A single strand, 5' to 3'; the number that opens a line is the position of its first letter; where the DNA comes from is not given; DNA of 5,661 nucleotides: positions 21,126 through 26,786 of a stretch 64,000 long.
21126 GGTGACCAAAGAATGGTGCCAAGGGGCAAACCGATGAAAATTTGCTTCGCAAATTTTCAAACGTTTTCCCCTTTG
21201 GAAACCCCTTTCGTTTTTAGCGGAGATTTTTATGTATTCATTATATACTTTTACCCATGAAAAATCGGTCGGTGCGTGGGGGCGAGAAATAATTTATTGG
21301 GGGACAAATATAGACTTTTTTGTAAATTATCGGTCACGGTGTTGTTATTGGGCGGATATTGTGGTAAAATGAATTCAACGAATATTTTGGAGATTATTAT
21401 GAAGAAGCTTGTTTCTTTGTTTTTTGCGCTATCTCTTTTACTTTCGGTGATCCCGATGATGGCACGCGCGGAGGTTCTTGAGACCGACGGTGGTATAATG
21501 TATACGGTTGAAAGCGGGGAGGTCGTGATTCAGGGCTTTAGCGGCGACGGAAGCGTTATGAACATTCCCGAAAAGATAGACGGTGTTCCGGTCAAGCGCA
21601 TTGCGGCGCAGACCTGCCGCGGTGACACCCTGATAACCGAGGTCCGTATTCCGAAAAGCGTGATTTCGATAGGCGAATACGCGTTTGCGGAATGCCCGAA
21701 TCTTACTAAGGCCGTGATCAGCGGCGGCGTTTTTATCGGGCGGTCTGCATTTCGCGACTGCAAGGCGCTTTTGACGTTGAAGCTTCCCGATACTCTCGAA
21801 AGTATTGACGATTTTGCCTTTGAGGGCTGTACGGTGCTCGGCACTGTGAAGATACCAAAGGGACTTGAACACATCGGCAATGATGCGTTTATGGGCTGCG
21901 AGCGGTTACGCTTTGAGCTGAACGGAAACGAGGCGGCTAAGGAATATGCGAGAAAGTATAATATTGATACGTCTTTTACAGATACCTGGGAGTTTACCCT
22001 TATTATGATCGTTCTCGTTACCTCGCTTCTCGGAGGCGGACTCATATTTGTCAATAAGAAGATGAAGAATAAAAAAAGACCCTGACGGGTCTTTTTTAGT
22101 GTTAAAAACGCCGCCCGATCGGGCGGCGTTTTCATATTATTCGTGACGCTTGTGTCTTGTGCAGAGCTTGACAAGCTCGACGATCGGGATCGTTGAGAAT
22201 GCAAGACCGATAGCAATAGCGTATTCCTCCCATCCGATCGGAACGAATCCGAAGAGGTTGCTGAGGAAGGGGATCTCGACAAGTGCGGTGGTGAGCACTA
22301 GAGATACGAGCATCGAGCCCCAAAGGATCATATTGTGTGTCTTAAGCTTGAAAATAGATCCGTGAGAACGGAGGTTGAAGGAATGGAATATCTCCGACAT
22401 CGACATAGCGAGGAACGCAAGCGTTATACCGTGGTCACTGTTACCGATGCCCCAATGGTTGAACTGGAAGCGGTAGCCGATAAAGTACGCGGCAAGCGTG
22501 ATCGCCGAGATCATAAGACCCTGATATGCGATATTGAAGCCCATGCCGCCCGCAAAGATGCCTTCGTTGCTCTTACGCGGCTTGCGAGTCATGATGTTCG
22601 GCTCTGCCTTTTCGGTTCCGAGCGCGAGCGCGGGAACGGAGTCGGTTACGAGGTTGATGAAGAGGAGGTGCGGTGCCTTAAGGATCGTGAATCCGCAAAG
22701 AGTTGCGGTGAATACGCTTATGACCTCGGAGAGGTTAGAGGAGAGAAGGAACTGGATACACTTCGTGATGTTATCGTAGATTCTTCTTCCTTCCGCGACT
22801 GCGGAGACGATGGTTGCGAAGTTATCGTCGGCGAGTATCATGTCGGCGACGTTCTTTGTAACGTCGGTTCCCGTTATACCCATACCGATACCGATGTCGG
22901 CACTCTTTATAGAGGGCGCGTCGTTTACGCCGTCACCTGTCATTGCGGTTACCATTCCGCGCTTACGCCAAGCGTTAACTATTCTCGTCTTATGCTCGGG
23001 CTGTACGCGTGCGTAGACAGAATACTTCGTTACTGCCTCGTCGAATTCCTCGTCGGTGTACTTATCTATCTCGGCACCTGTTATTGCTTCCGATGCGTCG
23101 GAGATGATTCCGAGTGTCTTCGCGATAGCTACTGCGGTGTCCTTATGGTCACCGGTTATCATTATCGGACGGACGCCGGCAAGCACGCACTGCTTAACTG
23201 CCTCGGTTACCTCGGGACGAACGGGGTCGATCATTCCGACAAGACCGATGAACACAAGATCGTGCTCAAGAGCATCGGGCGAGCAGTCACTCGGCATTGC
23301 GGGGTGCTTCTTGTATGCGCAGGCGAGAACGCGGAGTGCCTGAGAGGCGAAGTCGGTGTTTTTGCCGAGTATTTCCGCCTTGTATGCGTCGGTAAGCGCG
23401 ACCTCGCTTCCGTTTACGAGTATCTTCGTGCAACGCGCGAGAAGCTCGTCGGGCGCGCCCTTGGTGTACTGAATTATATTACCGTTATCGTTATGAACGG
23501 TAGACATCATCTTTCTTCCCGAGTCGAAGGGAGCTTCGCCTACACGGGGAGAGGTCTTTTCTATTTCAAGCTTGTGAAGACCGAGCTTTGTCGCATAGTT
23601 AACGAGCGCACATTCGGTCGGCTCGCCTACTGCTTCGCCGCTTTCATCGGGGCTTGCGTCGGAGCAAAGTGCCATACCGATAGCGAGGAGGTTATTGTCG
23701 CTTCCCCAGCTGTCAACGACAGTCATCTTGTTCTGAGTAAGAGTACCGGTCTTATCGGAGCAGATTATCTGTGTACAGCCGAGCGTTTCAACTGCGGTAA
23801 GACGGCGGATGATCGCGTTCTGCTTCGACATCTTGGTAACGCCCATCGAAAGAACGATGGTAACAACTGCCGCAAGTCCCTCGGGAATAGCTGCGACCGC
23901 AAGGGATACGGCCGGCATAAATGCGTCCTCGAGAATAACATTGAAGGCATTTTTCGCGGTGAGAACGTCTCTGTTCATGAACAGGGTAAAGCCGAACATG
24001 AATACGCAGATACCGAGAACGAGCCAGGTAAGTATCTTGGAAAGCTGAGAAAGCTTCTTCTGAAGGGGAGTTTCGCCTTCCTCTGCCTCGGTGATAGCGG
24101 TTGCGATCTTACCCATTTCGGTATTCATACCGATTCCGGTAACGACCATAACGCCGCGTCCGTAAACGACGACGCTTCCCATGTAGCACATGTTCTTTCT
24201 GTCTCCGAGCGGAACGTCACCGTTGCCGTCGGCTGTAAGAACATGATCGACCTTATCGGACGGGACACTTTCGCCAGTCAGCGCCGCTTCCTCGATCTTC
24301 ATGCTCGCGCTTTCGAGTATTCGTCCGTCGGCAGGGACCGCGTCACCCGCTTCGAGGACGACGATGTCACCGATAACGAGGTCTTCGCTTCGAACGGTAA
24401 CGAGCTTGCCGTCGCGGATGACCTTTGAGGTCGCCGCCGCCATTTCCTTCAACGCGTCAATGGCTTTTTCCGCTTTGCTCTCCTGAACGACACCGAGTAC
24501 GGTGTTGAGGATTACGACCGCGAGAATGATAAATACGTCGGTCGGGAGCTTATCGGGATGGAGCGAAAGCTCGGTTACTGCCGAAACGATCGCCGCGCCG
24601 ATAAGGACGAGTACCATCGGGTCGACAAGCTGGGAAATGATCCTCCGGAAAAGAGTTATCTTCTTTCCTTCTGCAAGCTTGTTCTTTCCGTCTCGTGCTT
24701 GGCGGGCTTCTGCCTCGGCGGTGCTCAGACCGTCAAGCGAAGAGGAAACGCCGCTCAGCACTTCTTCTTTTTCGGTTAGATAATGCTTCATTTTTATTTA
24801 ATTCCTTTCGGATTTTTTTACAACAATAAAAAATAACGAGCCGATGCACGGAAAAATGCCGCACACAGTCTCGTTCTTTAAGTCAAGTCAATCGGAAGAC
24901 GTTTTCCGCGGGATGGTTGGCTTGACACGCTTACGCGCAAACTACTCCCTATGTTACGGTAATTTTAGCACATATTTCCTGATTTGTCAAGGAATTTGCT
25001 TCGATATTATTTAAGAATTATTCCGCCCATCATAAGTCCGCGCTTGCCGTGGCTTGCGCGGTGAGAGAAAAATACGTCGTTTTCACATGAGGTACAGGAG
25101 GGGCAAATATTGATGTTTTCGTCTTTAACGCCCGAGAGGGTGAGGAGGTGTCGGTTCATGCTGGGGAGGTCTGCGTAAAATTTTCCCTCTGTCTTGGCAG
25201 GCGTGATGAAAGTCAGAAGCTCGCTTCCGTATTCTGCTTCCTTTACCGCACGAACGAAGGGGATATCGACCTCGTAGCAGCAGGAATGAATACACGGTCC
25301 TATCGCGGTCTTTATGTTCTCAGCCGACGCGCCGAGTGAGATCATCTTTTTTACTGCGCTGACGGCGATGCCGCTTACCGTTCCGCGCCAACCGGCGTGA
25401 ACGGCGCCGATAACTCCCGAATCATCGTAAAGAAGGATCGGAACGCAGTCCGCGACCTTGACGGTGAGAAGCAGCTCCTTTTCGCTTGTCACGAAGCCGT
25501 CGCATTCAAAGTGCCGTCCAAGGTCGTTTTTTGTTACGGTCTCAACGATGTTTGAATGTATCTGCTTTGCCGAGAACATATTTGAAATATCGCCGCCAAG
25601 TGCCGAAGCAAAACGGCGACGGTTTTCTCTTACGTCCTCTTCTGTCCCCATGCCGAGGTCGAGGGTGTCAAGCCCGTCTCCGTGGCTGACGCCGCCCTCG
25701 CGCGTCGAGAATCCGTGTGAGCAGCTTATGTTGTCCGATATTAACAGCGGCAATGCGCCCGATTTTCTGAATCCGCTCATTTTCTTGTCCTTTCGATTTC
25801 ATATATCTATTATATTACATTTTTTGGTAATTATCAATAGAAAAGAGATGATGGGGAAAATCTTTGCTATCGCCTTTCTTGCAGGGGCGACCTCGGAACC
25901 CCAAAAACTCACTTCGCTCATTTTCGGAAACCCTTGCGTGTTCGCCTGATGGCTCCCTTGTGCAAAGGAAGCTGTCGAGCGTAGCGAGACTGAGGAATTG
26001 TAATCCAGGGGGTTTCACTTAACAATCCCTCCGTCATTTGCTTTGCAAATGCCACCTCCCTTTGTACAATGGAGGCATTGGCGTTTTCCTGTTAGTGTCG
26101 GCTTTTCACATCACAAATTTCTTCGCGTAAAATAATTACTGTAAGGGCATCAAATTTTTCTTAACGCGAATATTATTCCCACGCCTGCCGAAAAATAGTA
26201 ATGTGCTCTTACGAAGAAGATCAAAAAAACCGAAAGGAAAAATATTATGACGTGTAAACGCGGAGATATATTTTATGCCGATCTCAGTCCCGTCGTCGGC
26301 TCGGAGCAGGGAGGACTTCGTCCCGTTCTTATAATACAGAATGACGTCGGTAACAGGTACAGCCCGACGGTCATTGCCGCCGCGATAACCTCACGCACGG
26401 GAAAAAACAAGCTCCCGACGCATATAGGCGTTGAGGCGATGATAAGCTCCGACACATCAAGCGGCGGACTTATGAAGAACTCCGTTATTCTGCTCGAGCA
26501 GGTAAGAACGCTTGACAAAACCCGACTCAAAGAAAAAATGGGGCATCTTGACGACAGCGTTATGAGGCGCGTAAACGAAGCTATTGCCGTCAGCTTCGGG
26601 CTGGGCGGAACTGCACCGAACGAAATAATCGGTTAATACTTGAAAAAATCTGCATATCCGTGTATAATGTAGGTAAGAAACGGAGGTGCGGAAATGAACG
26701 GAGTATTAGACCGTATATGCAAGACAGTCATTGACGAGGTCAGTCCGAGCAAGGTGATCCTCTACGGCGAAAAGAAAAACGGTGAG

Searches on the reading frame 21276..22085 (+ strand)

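Call 24: search_protein_families(library=pfam, proteins=[window:21276-22085:+], max_evalue=0.0001)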
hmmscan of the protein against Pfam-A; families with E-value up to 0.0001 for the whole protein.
window:21276-22085:+ (269 aa): 1 family
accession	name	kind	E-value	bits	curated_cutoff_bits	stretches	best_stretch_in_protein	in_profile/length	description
PF13306.12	LRR_5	-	9.7e-22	77.7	27.7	1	112-210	28-125/127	BspA type Leucine rich repeat region (6 copies)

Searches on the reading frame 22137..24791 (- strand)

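Call 7: search_protein_families(library=pfam, proteins=[window:22137-24791:-], max_evalue=0.001)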
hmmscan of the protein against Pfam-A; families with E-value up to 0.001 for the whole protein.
window:22137-24791:- (884 aa): 5 families
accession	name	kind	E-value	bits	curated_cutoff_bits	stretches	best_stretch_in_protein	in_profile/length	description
PF00122.25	E1-E2_ATPase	-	1.8e-54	184.5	28.1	1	117-324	2-181/181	E1-E2 ATPase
PF00689.26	Cation_ATPase_C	-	6.9e-50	169.7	27.3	1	702-876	2-174/175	Cation transporting ATPase, C-terminus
PF13246.12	Cation_ATPase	-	2.2e-22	79.3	21.7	1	375-457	2-91/91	Cation transport ATPase (P-type)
PF00690.31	Cation_ATPase_N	-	3.6e-17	62.2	20.4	1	6-70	4-69/69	Cation transporter/ATPase, N-terminus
PF00702.32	Hydrolase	-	3.4e-16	60.6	26.4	1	342-632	3-191/191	haloacid dehalogenase-like hydrolase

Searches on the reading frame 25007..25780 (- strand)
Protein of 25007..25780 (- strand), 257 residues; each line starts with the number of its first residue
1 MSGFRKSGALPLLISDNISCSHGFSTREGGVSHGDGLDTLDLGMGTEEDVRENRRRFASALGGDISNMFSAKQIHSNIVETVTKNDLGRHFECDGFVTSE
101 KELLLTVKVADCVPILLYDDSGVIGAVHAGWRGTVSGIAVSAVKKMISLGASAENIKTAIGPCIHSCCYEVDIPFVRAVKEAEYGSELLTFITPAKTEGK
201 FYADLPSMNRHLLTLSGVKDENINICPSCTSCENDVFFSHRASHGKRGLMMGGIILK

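Call 7: search_protein_families(library=pfam, proteins=[window:25007-25780:-], max_evalue=0.001)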
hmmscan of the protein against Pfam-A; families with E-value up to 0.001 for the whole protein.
window:25007-25780:- (257 aa): 1 family
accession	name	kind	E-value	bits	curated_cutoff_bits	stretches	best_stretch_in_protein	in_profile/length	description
PF02578.20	Cu-oxidase_4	-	1.9e-66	224.3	22.9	1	25-254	1-237/238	Multi-copper polyphenol oxidoreductase laccase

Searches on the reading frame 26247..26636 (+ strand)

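Call 7: search_protein_families(library=pfam, proteins=[window:26247-26636:+], max_evalue=0.001)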
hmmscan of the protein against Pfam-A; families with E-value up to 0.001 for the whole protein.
window:26247-26636:+ (129 aa): 1 family
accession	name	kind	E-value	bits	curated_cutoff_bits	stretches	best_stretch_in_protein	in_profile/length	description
PF02452.23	PemK_toxin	-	8.6e-35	119.7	23.1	1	4-117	1-109/109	PemK-like, MazF-like toxin of type II toxin-antitoxin system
